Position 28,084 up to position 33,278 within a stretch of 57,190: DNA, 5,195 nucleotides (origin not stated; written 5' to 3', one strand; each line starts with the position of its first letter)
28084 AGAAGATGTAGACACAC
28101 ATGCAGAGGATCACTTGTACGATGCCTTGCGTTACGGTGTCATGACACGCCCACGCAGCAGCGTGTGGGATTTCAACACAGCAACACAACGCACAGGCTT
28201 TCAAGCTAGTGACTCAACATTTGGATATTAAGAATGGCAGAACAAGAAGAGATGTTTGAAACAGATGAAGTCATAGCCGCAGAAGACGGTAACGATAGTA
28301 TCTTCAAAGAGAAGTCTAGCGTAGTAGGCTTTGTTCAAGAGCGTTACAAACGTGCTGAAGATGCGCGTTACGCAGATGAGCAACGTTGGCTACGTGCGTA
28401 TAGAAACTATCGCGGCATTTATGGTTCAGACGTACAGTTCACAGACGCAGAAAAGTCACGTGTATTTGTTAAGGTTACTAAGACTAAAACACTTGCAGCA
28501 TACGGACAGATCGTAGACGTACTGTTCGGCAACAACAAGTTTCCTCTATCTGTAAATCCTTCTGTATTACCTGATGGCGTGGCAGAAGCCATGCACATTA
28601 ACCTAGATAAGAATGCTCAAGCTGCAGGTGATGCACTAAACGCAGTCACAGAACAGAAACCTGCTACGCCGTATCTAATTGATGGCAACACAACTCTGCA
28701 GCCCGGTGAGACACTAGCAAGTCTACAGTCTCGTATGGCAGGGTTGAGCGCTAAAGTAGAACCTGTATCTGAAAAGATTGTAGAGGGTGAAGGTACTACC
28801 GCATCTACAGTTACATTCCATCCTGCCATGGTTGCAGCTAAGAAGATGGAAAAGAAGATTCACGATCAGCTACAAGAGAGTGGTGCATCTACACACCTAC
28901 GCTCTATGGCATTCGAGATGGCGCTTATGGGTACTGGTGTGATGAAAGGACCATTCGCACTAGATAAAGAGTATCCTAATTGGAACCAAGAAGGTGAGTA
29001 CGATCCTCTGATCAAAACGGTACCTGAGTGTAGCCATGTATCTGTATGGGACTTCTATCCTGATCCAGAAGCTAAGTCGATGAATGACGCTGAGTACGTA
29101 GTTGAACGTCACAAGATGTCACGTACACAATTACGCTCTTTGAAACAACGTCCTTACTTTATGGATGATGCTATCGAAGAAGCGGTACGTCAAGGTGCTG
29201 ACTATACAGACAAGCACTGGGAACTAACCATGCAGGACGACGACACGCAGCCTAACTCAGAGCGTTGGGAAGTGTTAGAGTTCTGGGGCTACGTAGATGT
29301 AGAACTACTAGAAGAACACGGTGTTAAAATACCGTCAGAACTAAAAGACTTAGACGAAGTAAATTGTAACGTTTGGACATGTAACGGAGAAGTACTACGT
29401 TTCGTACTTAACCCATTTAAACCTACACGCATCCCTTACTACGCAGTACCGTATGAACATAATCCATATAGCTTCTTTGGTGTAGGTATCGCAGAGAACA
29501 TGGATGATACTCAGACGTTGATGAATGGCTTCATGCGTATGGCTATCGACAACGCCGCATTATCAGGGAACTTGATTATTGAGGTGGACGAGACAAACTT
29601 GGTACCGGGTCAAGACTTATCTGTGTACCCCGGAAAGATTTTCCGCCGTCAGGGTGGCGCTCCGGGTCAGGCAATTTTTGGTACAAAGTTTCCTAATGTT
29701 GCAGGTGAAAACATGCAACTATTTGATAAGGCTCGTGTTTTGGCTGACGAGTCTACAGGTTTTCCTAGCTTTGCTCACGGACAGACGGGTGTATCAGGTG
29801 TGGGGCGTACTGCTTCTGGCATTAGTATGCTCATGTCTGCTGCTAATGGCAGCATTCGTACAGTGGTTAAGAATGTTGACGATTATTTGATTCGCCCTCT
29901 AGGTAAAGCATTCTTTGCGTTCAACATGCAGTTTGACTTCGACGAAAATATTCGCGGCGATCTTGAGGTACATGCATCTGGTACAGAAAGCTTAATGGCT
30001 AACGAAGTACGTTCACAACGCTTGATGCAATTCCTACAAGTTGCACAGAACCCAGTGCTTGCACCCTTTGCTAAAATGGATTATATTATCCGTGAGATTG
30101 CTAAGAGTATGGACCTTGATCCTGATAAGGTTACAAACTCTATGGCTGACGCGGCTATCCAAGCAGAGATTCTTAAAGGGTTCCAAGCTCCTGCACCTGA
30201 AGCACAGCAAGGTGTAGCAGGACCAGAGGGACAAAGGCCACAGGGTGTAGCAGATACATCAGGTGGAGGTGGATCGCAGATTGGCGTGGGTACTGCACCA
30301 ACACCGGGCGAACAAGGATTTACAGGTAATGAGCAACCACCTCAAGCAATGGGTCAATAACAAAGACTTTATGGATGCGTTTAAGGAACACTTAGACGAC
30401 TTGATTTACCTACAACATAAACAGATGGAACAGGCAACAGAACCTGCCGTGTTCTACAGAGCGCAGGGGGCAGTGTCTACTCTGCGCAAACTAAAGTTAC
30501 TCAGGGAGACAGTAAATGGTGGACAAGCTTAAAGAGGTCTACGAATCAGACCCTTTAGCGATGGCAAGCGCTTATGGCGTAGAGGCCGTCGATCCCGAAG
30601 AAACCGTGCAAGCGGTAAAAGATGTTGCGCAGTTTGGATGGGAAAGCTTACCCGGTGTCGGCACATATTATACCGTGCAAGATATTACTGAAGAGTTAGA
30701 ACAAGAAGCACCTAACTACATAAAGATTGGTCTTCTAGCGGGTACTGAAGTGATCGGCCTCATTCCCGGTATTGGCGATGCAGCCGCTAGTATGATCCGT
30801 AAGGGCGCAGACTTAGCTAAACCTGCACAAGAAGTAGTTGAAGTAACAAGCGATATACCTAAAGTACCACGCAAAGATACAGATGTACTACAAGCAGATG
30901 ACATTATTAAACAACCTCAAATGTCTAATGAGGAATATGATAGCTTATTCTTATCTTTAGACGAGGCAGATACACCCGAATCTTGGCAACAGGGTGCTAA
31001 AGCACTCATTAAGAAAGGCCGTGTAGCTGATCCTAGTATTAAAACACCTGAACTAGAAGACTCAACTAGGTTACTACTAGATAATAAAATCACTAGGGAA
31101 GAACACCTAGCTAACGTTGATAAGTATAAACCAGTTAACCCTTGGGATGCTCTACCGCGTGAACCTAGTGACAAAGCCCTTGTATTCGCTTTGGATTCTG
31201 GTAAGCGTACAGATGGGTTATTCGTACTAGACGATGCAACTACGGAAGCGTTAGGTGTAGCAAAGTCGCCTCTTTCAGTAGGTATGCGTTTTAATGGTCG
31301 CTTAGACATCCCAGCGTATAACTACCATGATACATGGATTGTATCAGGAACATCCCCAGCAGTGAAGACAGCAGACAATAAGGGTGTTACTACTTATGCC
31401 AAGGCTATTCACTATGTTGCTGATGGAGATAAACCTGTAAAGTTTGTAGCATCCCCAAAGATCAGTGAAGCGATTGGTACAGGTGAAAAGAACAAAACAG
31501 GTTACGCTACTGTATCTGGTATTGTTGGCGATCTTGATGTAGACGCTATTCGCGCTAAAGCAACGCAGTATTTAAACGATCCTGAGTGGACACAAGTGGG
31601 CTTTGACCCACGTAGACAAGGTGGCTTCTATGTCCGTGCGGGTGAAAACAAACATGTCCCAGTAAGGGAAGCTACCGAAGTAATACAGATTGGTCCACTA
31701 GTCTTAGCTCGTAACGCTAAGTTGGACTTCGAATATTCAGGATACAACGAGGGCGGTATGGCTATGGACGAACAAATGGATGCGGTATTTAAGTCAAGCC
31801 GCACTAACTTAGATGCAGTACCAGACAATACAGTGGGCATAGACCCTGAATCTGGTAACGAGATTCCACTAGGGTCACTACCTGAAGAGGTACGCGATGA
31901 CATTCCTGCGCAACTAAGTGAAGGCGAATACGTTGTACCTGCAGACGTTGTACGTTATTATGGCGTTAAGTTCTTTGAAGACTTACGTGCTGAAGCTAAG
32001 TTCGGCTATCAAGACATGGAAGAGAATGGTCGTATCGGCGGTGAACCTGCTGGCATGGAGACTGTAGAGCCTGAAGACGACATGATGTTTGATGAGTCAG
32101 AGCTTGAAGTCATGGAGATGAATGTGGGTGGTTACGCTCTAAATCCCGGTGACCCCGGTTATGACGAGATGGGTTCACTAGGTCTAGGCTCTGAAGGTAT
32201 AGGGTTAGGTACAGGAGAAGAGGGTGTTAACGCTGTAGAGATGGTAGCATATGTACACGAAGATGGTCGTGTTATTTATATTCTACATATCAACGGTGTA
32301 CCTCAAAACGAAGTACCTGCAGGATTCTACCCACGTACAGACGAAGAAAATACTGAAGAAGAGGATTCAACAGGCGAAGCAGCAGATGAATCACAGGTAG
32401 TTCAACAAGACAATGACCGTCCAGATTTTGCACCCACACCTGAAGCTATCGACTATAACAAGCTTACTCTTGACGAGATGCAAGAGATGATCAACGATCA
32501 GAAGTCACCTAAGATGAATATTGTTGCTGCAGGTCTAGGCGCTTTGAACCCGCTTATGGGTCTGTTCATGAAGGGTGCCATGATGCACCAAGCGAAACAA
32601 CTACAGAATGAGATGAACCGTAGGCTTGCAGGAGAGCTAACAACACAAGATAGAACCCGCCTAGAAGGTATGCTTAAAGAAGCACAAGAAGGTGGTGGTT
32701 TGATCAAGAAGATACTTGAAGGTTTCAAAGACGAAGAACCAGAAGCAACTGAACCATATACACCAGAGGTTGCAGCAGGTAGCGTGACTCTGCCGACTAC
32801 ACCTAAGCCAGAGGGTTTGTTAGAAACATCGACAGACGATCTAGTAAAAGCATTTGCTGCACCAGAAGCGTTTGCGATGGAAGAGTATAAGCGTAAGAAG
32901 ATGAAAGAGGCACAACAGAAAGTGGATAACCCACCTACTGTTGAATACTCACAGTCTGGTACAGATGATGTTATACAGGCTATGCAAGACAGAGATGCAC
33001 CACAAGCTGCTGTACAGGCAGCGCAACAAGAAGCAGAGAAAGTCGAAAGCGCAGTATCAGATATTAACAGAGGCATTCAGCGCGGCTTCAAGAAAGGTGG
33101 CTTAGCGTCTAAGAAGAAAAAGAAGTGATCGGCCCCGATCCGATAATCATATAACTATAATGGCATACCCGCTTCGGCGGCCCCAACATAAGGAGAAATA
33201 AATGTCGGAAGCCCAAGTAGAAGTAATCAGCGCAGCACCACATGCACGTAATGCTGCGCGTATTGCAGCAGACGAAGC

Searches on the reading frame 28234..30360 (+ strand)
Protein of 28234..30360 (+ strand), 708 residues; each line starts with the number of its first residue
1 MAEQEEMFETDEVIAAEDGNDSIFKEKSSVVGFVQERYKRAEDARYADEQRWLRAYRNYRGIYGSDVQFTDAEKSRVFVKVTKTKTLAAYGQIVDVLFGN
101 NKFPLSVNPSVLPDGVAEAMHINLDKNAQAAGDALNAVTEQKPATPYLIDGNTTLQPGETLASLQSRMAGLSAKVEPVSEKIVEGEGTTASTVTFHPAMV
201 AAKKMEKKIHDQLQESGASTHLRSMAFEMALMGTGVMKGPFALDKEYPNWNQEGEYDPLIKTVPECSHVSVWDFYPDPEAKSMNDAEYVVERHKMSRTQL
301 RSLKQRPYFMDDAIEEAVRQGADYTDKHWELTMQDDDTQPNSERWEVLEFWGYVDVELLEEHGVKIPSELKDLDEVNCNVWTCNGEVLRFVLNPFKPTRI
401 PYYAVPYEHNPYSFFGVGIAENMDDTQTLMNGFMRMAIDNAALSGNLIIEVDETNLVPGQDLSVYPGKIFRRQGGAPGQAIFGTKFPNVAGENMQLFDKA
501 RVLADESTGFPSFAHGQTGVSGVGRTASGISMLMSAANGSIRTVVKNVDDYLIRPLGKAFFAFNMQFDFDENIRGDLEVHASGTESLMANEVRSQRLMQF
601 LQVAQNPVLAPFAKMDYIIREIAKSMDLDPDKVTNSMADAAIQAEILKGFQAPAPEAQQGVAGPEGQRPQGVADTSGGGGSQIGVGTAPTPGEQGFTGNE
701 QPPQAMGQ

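Call 12: search_protein_families(library=phrogs, proteins=[window:28234-30360:+])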
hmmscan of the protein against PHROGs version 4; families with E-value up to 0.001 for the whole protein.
window:28234-30360:+ (708 aa): 3 families
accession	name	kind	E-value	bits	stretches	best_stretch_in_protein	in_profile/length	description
phrog_332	-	connector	5.5e-78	263.7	1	27-665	7-538/560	head-tail adaptor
phrog_1216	-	head and packaging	4.6e-38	132.2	1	260-625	208-583/714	portal protein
phrog_156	-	head and packaging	9.2e-12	45.2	1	181-550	72-444/681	portal protein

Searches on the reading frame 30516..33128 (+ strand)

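Call 12: search_protein_families(library=phrogs, proteins=[window:30516-33128:+])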
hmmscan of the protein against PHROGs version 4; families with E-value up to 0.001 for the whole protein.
window:30516-33128:+ (870 aa): 1 family
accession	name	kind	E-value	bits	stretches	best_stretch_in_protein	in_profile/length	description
phrog_3547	-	tail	9.1e-05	21.3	1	460-493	980-1013/1767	tail length tape measure protein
